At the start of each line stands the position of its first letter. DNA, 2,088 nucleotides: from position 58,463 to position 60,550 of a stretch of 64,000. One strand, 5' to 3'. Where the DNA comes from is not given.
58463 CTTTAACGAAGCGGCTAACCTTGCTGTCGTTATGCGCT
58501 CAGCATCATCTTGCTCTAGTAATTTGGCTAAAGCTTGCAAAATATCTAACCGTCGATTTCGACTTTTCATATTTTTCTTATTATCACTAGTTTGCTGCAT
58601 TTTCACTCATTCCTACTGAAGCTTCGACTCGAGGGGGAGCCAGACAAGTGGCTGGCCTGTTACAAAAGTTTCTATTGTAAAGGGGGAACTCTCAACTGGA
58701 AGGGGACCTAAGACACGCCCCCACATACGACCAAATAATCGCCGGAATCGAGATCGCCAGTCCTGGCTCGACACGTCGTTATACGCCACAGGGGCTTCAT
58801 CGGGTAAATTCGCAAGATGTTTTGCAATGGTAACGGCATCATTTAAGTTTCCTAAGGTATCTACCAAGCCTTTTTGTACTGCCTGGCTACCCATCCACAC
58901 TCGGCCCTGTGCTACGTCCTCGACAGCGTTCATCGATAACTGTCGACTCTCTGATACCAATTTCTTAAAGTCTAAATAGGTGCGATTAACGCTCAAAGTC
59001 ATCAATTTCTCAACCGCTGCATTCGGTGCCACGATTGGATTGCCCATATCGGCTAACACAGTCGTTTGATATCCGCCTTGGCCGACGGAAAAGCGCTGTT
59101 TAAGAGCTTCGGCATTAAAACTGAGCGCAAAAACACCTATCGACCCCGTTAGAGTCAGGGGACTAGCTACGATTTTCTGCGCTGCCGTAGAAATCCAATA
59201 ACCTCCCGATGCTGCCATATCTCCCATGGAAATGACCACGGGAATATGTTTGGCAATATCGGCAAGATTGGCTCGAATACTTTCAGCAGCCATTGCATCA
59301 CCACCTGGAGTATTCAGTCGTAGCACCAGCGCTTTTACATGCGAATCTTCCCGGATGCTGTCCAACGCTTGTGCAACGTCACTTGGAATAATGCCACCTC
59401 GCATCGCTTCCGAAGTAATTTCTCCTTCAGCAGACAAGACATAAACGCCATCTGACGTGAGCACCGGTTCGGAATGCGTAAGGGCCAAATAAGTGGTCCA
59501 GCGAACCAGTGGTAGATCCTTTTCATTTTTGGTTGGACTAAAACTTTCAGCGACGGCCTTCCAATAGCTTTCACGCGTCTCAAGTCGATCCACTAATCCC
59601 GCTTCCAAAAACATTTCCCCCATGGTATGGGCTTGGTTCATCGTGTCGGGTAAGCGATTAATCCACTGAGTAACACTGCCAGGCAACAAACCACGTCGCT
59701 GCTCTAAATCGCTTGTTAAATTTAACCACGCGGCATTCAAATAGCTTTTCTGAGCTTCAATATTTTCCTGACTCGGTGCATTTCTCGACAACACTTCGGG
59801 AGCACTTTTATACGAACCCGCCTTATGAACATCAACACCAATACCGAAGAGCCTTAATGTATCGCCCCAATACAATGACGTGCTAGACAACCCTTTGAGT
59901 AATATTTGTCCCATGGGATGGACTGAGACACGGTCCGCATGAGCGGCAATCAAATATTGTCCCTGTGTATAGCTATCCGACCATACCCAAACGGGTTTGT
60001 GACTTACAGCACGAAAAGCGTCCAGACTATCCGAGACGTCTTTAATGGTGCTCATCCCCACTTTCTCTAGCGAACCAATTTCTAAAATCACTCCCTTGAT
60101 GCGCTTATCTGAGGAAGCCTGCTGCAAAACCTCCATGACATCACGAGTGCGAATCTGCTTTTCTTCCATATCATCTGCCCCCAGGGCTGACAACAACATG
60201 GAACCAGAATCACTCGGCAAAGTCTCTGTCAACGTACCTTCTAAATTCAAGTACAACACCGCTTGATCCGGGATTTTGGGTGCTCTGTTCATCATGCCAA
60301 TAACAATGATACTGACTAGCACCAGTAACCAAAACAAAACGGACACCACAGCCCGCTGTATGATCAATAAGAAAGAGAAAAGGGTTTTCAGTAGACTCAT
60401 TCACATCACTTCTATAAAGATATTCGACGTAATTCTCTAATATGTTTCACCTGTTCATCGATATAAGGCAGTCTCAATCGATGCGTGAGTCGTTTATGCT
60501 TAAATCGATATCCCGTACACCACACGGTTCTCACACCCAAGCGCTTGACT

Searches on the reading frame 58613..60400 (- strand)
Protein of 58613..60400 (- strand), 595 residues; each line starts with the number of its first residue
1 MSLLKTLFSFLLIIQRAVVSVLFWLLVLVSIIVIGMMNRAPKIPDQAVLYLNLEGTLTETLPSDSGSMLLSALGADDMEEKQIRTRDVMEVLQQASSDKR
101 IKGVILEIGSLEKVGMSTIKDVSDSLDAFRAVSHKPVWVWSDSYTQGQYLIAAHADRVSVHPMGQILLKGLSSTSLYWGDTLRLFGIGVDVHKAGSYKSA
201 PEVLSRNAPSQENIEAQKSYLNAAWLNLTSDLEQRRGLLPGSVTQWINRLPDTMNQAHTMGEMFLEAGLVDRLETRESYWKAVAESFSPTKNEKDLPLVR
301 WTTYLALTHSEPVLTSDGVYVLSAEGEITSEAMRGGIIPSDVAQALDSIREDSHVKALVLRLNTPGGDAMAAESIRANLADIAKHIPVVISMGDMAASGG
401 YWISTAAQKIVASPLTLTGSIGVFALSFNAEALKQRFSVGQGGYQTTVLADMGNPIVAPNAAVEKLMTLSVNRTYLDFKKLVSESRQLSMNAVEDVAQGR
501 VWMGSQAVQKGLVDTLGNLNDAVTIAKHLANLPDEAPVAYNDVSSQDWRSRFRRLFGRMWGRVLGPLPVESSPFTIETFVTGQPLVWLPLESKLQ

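Call 46: search_protein_families(library=pfam, proteins=[window:58613-60400:-], max_evalue=0.00001)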
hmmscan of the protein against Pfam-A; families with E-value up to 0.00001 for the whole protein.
window:58613-60400:- (595 aa): 2 families
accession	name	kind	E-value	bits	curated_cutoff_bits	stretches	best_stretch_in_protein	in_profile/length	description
PF01343.23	Peptidase_S49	-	8.9e-59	198.3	24.9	2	383-532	4-153/154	Peptidase family S49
PF25145.1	NfeD1b_N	-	3.6e-06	27.1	40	1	351-430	27-104/189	NfeD1b, N-terminal domain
